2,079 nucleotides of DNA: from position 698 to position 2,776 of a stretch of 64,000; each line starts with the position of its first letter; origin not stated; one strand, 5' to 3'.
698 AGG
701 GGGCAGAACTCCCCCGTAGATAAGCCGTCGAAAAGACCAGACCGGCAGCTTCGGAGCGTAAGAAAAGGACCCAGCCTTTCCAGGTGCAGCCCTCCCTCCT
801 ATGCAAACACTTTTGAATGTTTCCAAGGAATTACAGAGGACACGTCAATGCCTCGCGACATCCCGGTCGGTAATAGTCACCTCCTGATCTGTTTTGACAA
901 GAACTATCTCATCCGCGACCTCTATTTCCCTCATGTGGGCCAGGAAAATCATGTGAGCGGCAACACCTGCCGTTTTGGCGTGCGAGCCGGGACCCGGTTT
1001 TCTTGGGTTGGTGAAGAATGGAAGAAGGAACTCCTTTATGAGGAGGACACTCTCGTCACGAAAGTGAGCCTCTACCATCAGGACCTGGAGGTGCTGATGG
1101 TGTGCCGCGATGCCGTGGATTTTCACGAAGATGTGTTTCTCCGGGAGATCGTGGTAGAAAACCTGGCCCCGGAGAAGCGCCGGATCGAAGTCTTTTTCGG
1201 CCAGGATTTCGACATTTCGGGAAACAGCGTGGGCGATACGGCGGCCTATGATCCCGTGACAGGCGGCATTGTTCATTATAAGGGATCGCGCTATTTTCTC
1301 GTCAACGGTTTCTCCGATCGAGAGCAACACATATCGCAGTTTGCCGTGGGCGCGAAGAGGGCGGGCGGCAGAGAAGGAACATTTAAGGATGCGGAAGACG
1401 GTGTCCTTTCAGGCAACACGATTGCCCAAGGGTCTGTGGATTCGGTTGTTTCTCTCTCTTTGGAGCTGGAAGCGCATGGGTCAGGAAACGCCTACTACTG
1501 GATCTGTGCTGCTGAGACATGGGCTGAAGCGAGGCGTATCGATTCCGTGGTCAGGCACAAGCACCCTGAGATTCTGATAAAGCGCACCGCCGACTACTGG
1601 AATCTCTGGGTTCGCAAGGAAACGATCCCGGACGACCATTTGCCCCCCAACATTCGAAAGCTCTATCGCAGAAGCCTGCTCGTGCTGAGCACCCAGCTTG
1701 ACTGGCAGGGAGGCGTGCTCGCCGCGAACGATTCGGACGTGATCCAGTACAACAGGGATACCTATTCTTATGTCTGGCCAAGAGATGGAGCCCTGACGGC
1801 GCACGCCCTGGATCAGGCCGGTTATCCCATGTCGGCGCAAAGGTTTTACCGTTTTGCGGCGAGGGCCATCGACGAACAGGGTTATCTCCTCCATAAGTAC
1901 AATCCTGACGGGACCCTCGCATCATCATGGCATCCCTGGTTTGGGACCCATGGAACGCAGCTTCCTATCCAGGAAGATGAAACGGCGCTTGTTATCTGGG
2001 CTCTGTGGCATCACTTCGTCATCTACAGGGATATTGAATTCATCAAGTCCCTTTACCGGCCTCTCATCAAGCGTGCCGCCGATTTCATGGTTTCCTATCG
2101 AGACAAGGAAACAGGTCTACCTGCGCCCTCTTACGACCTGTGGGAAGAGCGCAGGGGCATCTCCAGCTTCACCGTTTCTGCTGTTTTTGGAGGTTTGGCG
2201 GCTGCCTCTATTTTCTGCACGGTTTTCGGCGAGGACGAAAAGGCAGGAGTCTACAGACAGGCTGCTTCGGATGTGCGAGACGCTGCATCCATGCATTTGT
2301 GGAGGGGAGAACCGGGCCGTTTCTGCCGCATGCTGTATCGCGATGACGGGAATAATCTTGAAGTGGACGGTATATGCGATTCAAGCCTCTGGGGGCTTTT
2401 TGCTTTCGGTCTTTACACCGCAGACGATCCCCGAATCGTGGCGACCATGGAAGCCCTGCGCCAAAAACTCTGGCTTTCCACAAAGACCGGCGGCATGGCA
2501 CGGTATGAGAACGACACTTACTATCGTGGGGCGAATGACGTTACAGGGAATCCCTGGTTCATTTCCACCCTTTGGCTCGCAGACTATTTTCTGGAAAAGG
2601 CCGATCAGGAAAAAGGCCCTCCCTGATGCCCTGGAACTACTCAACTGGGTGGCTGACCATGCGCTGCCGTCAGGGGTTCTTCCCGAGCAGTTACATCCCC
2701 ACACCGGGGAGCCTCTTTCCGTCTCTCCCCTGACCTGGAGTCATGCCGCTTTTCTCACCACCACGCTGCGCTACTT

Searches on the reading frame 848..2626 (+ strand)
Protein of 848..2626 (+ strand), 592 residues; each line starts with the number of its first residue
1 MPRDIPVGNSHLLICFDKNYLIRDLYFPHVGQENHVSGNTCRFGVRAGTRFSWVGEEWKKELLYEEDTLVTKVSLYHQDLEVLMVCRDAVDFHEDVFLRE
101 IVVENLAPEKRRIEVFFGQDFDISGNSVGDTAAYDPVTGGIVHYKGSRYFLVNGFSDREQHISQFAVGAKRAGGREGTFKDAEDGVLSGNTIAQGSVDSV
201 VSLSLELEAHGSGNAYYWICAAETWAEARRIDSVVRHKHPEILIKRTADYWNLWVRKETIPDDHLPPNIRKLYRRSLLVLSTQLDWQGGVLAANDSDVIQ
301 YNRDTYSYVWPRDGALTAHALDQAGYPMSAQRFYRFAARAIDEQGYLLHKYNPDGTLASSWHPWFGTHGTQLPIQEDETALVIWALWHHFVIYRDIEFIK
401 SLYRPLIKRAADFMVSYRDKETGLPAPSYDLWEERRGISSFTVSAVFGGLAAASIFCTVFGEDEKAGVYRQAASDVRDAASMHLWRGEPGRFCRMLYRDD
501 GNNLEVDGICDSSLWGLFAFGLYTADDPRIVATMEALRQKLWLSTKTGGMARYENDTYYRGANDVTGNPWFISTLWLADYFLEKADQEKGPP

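Call 61: search_protein_families(library=pfam, proteins=[window:848-2626:+], max_evalue=0.00001)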
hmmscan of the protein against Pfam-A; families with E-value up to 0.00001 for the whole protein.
window:848-2626:+ (592 aa): 1 family
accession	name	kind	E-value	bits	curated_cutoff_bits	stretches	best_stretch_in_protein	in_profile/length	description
PF00723.27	Glyco_hydro_15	-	1.2e-21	77.6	22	1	285-585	21-333/427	Glycosyl hydrolases family 15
